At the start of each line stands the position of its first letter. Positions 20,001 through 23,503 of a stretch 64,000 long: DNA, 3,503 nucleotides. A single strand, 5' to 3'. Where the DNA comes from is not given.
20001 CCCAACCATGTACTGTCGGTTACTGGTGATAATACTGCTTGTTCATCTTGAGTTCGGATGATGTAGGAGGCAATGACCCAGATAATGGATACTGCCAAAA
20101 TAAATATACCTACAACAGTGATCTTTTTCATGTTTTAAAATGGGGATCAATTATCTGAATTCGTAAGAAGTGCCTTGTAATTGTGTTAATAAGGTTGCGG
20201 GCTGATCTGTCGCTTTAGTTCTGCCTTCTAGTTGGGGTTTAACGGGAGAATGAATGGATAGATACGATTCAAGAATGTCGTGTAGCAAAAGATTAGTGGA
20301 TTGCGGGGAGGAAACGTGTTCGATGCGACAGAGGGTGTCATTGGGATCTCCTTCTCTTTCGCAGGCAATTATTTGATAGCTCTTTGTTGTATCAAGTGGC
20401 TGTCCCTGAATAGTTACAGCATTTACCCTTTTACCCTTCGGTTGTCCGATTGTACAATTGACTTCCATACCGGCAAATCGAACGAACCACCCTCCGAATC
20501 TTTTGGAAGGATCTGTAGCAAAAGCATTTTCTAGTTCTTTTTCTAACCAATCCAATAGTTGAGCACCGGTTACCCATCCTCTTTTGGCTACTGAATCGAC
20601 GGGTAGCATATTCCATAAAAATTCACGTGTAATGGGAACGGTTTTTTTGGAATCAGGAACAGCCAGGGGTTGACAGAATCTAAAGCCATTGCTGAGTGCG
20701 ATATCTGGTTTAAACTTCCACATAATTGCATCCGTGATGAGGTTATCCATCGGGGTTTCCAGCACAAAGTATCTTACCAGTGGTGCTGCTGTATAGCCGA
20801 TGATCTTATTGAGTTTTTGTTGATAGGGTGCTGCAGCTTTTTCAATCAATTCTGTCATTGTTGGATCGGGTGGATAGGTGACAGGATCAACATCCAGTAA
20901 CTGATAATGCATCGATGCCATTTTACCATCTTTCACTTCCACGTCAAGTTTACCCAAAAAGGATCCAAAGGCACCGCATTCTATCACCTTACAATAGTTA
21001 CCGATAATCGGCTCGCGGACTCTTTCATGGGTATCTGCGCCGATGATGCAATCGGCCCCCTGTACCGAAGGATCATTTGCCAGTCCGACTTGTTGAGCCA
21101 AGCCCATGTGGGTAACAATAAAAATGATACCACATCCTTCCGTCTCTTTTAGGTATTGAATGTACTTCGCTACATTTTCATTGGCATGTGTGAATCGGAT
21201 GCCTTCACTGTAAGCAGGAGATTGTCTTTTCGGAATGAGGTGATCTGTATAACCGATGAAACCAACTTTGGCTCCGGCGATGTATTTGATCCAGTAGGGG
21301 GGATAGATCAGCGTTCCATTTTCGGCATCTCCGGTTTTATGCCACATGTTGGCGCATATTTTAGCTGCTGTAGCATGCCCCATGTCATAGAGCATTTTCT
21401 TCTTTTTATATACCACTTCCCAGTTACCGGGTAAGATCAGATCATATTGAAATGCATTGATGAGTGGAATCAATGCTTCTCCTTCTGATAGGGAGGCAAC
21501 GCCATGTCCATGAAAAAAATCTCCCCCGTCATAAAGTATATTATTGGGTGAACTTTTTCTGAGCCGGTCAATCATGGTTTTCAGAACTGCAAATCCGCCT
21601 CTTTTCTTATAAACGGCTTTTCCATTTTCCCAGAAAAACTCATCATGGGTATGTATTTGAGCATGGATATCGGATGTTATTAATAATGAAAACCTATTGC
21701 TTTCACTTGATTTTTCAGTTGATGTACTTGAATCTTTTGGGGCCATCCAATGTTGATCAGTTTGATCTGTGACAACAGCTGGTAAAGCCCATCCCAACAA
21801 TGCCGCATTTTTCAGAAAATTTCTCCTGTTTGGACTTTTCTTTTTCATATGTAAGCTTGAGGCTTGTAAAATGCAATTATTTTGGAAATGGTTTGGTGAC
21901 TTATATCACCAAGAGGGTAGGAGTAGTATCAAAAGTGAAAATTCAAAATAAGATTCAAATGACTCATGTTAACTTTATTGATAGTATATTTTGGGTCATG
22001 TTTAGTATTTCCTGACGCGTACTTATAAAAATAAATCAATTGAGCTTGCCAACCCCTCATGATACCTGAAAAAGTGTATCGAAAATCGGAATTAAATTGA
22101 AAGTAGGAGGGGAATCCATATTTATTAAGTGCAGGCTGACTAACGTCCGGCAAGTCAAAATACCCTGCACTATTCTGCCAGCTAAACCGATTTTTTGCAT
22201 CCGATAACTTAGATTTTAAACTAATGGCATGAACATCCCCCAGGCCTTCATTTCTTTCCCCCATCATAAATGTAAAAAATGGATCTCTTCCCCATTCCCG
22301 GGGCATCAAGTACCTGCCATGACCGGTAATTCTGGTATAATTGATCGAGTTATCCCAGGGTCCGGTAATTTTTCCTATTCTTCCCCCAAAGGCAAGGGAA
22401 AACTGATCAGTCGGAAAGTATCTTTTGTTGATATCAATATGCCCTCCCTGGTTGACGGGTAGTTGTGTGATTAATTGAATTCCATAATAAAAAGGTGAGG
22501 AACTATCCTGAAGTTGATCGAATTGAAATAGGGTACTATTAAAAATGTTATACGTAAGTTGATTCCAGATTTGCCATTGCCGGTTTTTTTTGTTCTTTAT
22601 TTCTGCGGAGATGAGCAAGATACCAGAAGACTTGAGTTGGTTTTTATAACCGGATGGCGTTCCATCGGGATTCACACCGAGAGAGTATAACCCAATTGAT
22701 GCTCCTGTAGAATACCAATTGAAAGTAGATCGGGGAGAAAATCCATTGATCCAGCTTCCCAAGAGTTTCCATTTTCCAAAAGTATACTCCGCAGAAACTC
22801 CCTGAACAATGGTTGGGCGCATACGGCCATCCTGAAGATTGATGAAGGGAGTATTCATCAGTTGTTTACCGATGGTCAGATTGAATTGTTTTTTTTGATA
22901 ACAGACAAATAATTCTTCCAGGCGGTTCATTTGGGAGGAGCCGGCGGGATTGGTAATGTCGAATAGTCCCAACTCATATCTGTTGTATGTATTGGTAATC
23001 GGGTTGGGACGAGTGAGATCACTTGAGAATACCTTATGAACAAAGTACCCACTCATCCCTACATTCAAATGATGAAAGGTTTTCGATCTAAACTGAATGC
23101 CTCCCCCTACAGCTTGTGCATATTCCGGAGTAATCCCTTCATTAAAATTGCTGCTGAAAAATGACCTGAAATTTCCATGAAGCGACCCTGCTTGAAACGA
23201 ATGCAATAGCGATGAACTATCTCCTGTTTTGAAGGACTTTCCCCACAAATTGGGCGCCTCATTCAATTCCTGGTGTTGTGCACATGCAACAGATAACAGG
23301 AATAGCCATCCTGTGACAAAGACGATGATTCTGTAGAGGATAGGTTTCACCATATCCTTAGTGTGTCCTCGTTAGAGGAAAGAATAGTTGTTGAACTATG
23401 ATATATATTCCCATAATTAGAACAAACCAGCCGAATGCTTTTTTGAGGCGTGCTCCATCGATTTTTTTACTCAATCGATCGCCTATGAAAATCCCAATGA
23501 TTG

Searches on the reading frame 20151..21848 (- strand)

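Call 7: search_protein_families(library=pfam, proteins=[window:20151-21848:-], max_evalue=0.01)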
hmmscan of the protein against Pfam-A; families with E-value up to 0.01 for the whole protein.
window:20151-21848:- (565 aa): 2 families
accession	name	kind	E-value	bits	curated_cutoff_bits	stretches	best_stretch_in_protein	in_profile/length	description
PF02872.23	5_nucleotid_C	-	2.9e-18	66.9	23.6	1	363-494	20-141/158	5'-nucleotidase, C-terminal domain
PF00149.33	Metallophos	-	3.1e-07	31.4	21.5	1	55-275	3-190/191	Calcineurin-like phosphoesterase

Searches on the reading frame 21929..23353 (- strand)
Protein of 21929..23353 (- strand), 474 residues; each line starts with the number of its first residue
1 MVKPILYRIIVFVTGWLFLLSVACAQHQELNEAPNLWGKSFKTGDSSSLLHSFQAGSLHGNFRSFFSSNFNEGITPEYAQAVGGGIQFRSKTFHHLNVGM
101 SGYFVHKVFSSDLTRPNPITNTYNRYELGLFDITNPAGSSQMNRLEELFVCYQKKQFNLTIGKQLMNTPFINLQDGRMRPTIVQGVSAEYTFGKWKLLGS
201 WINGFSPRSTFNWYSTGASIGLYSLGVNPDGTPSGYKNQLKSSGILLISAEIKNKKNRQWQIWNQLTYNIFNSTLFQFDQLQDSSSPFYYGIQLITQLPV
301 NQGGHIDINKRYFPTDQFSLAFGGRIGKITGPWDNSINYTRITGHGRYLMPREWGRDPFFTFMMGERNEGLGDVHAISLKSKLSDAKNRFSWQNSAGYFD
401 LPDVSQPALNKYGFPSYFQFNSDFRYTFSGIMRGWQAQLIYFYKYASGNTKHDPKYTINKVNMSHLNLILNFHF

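Call 7: search_protein_families(library=pfam, proteins=[window:21929-23353:-], max_evalue=0.01)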
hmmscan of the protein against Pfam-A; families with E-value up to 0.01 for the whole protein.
window:21929-23353:- (474 aa): 1 family
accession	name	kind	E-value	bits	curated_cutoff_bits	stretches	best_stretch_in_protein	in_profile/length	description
PF03573.19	OprD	-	0.0088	15.6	25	0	158-284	105-217/394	outer membrane porin, OprD family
